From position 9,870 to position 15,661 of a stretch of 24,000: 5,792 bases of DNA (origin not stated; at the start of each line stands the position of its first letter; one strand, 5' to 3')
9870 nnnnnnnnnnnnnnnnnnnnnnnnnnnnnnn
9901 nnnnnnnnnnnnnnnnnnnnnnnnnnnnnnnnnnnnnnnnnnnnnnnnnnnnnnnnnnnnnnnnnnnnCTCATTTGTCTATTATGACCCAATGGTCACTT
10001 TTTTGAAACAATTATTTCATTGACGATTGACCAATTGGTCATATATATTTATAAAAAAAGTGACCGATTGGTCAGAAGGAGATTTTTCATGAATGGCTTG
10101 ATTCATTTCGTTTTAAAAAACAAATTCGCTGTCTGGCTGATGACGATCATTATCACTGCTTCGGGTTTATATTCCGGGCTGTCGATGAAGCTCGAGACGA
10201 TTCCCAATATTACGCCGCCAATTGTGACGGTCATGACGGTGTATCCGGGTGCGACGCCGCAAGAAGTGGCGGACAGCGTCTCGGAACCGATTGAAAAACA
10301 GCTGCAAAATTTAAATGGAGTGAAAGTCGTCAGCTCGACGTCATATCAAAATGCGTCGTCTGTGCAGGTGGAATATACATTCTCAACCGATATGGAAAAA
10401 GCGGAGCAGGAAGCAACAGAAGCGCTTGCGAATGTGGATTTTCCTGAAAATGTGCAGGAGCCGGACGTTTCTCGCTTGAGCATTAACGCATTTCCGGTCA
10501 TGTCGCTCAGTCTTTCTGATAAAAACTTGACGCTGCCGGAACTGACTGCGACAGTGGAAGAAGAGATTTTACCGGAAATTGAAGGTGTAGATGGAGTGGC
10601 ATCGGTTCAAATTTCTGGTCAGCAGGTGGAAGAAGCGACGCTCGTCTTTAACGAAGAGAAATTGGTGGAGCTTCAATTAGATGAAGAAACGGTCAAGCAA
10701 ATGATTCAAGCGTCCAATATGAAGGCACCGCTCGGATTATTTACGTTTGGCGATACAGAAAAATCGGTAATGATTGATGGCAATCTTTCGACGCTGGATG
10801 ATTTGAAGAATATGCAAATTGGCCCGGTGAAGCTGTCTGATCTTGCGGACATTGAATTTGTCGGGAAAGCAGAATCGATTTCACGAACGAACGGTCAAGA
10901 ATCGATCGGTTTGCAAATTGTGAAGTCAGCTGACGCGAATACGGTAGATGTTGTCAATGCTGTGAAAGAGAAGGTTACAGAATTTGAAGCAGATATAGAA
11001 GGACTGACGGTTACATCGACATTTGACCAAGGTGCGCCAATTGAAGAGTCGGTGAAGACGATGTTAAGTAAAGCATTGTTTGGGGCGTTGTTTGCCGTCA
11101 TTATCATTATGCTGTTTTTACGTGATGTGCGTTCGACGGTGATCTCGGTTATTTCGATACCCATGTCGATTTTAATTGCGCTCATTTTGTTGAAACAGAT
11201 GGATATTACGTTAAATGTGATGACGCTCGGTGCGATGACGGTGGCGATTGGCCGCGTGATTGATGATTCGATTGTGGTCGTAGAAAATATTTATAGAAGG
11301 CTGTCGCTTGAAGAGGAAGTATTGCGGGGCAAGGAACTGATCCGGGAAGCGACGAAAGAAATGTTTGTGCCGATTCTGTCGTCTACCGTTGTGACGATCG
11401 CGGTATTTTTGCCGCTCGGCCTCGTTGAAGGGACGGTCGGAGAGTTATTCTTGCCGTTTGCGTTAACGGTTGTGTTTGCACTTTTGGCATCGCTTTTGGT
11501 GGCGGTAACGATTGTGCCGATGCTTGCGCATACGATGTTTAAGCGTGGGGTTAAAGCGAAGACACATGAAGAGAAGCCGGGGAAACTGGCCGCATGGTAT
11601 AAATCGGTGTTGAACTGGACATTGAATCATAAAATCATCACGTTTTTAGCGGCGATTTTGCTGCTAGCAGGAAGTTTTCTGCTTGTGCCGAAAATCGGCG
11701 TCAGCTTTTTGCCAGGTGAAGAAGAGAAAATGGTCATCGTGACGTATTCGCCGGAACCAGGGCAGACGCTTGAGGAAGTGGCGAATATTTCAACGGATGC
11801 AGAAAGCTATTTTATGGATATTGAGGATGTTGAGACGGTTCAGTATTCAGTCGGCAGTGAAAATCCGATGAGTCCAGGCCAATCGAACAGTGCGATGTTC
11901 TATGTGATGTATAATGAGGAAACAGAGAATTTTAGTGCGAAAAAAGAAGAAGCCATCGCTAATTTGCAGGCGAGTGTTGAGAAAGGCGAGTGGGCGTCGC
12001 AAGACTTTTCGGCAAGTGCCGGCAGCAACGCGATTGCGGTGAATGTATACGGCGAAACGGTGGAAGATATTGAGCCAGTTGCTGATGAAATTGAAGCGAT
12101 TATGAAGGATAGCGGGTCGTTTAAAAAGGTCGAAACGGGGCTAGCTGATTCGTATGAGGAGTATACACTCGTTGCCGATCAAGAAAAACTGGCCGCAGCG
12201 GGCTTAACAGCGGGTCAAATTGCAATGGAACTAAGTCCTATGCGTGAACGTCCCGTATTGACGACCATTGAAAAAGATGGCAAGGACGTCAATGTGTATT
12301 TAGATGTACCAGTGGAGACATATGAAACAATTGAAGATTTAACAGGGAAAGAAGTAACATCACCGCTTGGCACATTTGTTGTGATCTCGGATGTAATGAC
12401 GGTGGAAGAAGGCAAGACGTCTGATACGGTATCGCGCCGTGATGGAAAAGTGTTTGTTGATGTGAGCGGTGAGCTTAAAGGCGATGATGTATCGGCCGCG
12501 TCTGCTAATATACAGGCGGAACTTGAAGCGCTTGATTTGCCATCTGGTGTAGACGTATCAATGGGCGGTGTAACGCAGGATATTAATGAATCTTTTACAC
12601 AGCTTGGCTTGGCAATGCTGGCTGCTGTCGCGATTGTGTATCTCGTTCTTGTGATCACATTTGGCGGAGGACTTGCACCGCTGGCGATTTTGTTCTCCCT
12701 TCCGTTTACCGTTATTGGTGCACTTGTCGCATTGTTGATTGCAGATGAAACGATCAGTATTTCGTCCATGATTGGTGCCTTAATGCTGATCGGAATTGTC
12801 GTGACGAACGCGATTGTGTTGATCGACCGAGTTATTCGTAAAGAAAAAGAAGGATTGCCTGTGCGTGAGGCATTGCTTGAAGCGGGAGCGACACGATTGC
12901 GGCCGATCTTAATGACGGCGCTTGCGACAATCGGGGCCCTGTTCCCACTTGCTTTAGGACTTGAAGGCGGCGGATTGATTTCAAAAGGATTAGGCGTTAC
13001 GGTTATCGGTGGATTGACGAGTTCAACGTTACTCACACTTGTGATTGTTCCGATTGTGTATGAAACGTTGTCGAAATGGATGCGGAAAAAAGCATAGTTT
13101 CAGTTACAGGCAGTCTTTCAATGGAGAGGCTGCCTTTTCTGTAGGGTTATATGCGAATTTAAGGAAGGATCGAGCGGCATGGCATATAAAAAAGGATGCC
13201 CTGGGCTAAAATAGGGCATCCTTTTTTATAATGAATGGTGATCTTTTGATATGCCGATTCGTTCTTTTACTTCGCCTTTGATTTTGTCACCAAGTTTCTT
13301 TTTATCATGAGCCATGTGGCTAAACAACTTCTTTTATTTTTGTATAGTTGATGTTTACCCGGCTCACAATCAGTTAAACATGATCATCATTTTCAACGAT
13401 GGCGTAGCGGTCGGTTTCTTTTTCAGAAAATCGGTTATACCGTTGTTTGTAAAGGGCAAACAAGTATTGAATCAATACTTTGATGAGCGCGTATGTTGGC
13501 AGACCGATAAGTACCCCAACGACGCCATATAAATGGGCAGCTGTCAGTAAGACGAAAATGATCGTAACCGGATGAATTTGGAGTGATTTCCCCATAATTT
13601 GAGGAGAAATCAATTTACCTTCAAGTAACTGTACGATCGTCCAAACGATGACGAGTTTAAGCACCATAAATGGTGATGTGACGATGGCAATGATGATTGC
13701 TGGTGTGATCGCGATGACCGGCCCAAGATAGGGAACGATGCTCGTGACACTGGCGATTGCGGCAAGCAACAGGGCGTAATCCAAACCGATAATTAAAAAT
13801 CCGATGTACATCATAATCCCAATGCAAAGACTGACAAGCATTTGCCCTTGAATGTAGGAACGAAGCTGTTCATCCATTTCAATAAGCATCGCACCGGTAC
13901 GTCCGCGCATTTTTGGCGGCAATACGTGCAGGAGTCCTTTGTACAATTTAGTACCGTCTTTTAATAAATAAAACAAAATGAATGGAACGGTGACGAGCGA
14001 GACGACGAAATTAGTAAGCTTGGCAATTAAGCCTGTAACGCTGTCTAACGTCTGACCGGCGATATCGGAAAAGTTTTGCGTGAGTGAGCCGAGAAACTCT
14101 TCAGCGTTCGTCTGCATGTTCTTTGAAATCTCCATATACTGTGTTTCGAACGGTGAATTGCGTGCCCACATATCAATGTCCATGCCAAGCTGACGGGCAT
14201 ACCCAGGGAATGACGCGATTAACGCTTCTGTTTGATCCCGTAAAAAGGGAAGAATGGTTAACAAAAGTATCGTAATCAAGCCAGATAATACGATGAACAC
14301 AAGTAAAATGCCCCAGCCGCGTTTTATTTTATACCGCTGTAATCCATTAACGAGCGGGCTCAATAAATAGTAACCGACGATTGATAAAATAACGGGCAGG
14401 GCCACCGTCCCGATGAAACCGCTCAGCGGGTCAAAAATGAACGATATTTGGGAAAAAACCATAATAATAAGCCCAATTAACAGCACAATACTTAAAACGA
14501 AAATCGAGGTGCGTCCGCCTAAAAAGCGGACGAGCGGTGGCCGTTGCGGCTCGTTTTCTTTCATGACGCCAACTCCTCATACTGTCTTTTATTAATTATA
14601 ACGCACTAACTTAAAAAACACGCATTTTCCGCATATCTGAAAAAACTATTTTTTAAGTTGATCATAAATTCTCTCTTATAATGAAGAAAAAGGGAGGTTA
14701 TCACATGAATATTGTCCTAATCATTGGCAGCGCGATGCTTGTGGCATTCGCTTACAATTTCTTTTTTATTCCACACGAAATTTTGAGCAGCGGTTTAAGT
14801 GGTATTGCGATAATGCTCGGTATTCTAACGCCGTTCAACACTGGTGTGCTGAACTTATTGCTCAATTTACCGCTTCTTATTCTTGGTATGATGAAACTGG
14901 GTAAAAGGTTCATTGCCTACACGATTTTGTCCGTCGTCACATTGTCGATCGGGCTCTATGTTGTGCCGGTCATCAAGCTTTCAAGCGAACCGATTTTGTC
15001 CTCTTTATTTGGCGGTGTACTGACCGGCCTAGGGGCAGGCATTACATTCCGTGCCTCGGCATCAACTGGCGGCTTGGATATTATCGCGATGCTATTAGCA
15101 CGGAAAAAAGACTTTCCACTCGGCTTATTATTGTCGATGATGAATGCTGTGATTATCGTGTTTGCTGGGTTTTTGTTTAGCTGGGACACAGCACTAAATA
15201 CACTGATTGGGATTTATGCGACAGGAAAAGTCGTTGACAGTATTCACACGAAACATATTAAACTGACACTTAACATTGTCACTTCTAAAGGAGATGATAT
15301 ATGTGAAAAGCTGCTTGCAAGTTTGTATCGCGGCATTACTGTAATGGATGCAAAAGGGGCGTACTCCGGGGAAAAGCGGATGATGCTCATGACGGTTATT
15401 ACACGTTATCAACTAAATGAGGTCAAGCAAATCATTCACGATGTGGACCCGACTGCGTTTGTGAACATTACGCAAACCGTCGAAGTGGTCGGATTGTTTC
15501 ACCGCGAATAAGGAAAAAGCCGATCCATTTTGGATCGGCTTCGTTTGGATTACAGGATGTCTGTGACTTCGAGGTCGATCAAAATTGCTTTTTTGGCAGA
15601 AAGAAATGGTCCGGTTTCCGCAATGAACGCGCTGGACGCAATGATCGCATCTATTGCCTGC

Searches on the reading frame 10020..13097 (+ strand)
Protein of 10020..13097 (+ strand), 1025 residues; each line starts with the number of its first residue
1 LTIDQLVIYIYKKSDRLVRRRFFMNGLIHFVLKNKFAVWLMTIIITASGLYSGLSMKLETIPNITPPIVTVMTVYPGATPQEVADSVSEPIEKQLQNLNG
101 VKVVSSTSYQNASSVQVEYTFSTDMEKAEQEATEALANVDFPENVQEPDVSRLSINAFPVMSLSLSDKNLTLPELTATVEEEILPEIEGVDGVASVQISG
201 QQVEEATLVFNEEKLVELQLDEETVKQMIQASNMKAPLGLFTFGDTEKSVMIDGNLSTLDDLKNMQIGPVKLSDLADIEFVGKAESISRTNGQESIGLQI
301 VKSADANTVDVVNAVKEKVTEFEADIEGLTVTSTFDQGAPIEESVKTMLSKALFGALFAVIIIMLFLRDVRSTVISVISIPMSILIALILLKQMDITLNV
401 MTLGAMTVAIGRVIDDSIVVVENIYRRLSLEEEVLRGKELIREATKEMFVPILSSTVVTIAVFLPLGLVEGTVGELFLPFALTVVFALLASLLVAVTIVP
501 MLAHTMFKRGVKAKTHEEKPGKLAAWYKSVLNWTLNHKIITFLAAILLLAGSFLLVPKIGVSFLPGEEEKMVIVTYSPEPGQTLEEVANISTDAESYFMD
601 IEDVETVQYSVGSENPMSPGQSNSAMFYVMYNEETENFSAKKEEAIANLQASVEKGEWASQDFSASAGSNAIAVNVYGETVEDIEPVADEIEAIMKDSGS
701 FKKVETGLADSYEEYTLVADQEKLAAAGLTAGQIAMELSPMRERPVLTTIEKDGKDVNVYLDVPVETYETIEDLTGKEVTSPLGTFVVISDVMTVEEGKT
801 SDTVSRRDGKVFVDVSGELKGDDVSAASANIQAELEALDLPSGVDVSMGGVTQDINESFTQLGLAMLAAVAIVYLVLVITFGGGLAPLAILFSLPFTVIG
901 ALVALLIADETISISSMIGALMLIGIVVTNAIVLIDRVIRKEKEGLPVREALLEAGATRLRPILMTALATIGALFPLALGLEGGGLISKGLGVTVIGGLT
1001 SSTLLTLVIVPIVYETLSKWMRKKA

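Call 32: search_protein_families(library=pfam, proteins=[window:10020-13097:+])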
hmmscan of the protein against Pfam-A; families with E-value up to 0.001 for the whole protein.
window:10020-13097:+ (1025 aa): 2 families
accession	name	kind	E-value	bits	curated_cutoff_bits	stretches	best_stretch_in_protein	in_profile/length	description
PF00873.25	ACR_tran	-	1.5e-211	705.3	28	1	28-1016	2-1019/1021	AcrB/AcrD/AcrF family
PF02355.23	SecD_SecF_C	-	5e-11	42.8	20.5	2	859-1009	30-178/189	Protein export membrane protein SecD/SecF, C-terminal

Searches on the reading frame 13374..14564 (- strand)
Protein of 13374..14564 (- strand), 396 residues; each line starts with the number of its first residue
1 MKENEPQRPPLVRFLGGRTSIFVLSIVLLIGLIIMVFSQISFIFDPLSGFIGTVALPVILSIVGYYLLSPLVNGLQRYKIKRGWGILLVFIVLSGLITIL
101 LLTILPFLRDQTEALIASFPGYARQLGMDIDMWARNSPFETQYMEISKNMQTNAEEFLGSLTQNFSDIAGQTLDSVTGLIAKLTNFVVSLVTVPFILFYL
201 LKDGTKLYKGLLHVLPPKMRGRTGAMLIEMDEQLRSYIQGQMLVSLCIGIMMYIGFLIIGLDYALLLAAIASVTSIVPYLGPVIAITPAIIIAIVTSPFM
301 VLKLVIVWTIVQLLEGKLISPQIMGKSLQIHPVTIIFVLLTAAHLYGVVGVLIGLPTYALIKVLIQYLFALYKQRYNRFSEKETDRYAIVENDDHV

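Call 32: search_protein_families(library=pfam, proteins=[window:13374-14564:-])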
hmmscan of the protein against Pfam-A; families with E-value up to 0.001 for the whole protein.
window:13374-14564:- (396 aa): 1 family
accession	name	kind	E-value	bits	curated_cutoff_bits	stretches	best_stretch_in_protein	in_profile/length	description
PF01594.21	AI-2E_transport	-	3.9e-81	273.2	34.3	1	32-367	2-325/327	AI-2E family transporter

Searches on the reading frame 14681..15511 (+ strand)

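Call 33: search_protein_families(library=pfam, proteins=[window:14681-15511:+])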
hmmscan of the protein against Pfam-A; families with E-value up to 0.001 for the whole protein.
window:14681-15511:+ (276 aa): 2 families
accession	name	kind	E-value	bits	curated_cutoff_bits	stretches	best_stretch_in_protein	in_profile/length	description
PF02588.21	YitT_membrane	-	9.6e-59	198.6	24.3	1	11-211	2-204/205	Uncharacterised 5xTM membrane BCR, YitT family COG1284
PF10035.14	DUF2179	-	4e-23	81.4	22.8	1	217-271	1-55/55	Uncharacterized protein conserved in bacteria (DUF2179)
